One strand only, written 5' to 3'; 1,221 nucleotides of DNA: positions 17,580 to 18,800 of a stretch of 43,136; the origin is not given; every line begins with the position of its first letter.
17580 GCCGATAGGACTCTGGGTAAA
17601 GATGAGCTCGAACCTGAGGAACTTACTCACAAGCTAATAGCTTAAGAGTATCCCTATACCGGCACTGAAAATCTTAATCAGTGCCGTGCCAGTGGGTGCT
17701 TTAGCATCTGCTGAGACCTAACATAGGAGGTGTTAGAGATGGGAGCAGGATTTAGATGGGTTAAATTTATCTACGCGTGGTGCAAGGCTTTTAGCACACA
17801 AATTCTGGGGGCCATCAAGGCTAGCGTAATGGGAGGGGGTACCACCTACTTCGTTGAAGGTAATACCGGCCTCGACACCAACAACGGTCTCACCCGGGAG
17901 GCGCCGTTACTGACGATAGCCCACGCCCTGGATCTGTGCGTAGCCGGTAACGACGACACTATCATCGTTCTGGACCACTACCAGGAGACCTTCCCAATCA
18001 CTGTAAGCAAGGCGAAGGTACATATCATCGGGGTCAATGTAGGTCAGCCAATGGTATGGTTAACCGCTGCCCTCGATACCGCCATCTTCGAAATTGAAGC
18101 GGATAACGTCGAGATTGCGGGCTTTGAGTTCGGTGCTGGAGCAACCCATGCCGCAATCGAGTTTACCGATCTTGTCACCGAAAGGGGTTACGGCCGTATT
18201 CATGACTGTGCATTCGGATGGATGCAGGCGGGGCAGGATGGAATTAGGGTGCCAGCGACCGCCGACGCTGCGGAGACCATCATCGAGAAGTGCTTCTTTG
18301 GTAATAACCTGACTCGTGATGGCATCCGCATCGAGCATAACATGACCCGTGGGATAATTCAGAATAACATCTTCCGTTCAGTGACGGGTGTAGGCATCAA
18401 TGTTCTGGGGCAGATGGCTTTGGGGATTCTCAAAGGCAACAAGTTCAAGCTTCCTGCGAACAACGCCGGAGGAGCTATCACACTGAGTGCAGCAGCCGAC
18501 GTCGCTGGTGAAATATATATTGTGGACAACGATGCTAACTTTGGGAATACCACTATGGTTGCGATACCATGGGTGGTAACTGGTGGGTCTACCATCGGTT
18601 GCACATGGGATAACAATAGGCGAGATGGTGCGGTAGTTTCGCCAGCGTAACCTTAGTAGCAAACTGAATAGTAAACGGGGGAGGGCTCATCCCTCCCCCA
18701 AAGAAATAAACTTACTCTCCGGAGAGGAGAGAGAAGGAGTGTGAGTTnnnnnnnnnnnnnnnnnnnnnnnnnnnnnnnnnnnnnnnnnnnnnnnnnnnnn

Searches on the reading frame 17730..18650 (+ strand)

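Call 14: search_protein_families(library=pfam, proteins=[window:17730-18650:+], max_evalue=0.01)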
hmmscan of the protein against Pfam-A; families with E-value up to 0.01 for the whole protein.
window:17730-18650:+ (306 aa): 1 family
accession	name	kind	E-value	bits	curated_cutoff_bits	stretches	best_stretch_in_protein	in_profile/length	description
PF13229.12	Beta_helix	-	0.00032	20.8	25.9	1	176-261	73-150/158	Right handed beta helix region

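Call 16: search_protein_families(library=phrogs, proteins=[window:17730-18650:+], max_evalue=0.1)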
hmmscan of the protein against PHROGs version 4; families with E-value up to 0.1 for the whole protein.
window:17730-18650:+ (306 aa): 5 families
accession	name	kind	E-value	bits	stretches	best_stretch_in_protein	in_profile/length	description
phrog_13163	-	tail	2.6e-09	36.6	1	31-117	236-321/976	baseplate wedge subunit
phrog_16653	-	other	4.6e-06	26.5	1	15-81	53-120/482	hydrolase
phrog_32409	-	tail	2.5e-05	23.8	1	35-109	508-586/884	tail fiber protein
phrog_21467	-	unknown function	0.011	17.3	1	153-220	3-67/70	-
phrog_37655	-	unknown function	0.034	14.2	0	40-110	60-132/349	-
